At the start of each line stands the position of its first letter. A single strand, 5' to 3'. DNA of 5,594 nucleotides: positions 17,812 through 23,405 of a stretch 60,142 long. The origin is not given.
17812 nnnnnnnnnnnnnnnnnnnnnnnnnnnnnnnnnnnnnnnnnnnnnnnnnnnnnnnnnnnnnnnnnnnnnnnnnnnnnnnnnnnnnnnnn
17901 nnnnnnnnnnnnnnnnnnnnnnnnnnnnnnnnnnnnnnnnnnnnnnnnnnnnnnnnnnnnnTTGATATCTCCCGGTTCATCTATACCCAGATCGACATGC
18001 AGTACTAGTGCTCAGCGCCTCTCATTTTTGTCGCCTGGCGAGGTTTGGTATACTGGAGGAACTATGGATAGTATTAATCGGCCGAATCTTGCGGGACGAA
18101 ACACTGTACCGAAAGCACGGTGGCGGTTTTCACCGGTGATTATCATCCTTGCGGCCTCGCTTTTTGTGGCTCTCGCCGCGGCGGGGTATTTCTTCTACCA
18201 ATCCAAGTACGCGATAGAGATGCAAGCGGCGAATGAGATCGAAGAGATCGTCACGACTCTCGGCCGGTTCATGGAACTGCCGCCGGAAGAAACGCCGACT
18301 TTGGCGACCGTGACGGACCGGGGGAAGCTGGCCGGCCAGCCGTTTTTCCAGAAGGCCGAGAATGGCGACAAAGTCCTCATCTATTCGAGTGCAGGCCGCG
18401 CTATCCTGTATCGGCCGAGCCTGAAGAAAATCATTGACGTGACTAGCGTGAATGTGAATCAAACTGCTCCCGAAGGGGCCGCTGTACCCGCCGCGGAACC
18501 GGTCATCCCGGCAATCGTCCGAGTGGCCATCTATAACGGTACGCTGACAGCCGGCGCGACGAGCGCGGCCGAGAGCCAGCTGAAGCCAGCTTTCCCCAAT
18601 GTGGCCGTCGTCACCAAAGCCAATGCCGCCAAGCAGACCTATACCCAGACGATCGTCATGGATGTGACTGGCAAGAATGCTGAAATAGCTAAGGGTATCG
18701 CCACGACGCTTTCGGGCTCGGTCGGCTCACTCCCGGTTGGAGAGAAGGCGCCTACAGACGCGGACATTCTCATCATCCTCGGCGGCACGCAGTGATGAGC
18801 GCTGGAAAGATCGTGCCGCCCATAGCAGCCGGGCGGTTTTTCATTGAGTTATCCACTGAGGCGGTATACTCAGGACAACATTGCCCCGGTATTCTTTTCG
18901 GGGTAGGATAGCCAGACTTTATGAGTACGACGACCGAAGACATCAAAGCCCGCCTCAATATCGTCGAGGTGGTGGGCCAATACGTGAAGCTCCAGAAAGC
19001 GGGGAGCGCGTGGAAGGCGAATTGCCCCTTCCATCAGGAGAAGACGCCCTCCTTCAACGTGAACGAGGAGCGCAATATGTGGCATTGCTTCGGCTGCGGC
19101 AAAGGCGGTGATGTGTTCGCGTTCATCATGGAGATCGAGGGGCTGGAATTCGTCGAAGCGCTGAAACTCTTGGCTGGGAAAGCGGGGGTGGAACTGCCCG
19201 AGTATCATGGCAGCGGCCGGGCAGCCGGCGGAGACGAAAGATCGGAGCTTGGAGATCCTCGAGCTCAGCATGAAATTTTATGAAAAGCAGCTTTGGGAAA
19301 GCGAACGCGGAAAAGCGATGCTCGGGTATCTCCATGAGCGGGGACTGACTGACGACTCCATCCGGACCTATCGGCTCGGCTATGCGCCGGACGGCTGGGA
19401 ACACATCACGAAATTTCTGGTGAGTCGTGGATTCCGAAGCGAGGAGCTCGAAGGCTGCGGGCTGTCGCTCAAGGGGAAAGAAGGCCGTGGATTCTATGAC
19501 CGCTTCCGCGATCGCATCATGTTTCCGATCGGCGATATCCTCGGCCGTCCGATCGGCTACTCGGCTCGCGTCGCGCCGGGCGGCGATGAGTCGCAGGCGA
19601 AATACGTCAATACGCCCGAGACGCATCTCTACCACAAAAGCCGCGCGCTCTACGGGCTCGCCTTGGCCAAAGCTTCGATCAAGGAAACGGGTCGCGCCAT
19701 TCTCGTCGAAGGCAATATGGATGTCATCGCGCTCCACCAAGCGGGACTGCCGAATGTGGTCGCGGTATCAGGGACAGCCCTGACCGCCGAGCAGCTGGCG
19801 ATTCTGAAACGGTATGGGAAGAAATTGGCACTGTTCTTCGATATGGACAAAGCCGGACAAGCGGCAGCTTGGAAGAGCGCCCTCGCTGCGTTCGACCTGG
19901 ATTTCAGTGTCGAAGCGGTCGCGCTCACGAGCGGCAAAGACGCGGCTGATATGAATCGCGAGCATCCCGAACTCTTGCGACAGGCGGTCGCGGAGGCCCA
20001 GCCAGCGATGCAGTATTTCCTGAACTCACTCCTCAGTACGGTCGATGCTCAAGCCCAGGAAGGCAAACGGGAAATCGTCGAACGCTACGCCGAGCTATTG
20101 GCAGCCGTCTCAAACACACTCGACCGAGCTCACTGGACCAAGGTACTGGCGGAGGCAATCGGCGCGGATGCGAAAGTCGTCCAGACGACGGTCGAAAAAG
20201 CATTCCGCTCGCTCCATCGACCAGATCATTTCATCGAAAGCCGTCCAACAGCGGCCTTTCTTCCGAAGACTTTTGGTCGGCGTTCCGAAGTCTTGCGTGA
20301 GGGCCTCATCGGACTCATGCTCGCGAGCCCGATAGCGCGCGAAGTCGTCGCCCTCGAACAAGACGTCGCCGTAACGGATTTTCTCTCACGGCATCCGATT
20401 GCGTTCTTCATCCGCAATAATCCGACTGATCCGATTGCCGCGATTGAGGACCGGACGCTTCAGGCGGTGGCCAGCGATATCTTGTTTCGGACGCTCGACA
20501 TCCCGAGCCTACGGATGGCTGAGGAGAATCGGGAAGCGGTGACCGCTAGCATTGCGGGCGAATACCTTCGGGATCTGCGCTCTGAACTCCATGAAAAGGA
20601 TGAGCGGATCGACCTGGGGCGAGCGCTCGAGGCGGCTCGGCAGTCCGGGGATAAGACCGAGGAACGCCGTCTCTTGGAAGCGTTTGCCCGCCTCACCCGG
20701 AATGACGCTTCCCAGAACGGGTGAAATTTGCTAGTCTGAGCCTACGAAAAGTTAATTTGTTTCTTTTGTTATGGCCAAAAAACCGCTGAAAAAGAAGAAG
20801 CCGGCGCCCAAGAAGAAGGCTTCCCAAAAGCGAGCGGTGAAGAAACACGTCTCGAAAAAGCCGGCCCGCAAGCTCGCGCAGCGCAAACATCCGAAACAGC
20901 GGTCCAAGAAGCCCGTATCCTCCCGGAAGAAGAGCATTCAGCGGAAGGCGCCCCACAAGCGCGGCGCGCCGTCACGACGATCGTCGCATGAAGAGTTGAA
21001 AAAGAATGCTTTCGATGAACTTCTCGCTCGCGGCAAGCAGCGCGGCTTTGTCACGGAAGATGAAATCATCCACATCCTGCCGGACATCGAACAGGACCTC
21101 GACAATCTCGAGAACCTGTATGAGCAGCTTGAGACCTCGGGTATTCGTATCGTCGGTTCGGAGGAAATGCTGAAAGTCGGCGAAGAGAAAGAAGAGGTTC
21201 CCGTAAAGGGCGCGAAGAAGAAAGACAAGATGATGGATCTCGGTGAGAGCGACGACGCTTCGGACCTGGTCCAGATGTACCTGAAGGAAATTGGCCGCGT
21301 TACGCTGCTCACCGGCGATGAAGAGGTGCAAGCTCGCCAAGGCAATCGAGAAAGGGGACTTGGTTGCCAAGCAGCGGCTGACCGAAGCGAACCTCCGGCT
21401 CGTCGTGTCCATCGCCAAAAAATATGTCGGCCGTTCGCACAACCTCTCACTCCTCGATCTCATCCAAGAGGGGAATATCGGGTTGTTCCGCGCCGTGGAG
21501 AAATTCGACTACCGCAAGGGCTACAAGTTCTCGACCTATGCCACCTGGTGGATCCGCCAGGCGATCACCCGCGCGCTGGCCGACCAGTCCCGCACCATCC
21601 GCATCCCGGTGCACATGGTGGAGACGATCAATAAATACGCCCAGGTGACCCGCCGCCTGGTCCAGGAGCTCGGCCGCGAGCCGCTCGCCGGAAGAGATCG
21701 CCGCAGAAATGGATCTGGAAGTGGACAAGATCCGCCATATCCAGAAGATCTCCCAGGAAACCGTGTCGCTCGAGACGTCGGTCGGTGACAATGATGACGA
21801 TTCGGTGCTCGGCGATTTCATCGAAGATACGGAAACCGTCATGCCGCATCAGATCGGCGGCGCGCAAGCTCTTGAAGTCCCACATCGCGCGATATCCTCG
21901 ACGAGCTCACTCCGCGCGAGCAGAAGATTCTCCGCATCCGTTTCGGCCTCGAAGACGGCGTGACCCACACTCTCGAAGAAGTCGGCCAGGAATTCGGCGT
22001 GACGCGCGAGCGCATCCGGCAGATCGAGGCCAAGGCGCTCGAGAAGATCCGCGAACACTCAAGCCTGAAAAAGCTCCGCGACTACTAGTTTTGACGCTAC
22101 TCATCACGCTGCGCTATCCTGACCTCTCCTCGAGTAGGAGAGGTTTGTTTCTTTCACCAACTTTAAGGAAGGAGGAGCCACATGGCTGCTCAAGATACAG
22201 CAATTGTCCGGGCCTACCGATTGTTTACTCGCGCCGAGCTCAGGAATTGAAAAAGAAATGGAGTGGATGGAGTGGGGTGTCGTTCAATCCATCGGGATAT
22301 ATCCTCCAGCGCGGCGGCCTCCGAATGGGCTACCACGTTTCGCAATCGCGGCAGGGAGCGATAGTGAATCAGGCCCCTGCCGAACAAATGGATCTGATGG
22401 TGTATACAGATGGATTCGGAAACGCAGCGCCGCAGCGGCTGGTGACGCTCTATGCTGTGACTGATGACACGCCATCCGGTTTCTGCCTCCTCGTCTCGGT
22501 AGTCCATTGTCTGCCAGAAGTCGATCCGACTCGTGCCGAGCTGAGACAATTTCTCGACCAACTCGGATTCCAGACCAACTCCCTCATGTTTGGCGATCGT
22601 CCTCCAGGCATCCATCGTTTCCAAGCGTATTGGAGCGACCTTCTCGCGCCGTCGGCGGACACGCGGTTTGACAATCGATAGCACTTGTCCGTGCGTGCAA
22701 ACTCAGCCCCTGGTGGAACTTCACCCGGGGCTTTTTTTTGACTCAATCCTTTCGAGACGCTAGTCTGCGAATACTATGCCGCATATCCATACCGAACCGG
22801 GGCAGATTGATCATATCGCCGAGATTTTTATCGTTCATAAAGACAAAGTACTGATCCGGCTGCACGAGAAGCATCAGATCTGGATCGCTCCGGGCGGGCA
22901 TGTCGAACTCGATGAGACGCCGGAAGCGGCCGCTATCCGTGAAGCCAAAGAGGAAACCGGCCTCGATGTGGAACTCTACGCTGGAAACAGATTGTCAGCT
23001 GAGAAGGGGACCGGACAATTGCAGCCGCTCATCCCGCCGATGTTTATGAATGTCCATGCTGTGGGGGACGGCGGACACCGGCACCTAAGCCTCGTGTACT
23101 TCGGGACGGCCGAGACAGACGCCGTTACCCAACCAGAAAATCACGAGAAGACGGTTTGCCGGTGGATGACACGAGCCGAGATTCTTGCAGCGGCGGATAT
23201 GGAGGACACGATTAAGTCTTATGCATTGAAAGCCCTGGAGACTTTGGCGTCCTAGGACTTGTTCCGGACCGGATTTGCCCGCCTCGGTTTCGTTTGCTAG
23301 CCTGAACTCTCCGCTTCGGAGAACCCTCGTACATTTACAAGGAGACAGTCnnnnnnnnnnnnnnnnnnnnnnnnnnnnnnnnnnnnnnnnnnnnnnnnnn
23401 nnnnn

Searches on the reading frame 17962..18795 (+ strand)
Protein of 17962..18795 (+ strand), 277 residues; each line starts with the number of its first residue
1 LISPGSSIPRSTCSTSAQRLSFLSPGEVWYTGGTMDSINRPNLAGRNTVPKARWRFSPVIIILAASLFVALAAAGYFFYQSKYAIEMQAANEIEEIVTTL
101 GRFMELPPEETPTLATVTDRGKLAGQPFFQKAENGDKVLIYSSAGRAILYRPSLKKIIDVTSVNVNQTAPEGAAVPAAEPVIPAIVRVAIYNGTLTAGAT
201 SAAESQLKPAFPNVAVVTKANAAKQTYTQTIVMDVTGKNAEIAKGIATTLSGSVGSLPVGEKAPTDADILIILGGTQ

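Call 14: search_protein_families(library=pfam, proteins=[window:17962-18795:+])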
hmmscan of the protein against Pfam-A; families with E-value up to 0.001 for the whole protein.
window:17962-18795:+ (277 aa): 1 family
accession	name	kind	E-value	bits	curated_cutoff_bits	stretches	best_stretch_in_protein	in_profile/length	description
PF13399.11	LytR_C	-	5.7e-05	24.4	22.2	1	186-274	2-83/86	LytR cell envelope-related transcriptional attenuator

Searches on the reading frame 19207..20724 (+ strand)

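Call 83: search_protein_families(library=pfam, proteins=[window:19207-20724:+], max_evalue=0.0001)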
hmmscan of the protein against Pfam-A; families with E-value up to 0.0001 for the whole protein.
window:19207-20724:+ (505 aa): 5 families
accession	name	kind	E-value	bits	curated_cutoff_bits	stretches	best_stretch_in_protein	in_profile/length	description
PF08275.17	DNAG_N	-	3.1e-37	128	26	1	24-154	1-127/128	DNA primase catalytic core, N-terminal domain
PF13155.12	Toprim_2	-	5.8e-18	65.5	22.1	1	165-248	1-86/88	Toprim-like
PF13662.12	Toprim_4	-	2.2e-16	60.2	25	1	163-237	2-83/85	Toprim domain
PF01751.28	Toprim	-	2.1e-12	47.5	23.1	1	164-225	2-77/96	Toprim domain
PF13362.12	Toprim_3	-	3.9e-08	34.1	27.2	1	164-253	2-92/95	Toprim domain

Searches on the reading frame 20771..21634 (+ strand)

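Call 83: search_protein_families(library=pfam, proteins=[window:20771-21634:+], max_evalue=0.0001)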
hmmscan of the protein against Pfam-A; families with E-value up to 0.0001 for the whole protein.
window:20771-21634:+ (287 aa): 2 families
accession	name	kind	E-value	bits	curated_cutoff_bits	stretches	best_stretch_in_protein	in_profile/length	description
PF03979.19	Sigma70_r1_1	-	3.7e-13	49.7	22.5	1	76-142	2-67/81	Sigma-70 factor, region 1.1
PF00140.25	Sigma70_r1_2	-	7.6e-09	35.8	22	1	165-187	1-23/34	Sigma-70 factor, region 1.2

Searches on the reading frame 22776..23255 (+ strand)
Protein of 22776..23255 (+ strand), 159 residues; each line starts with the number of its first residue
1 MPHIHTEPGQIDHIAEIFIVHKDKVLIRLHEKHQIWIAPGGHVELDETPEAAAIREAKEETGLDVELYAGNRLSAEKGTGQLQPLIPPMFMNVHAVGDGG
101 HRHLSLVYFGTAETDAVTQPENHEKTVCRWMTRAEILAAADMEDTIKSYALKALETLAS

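Call 100: search_protein_families(library=pfam, proteins=[window:22776-23255:+], max_evalue=0.0001)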
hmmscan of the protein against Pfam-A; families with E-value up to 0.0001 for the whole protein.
window:22776-23255:+ (159 aa): 1 family
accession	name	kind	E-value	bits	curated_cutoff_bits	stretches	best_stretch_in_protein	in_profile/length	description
PF00293.34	NUDIX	-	1.4e-16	61.2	21.1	1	25-142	18-124/134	NUDIX domain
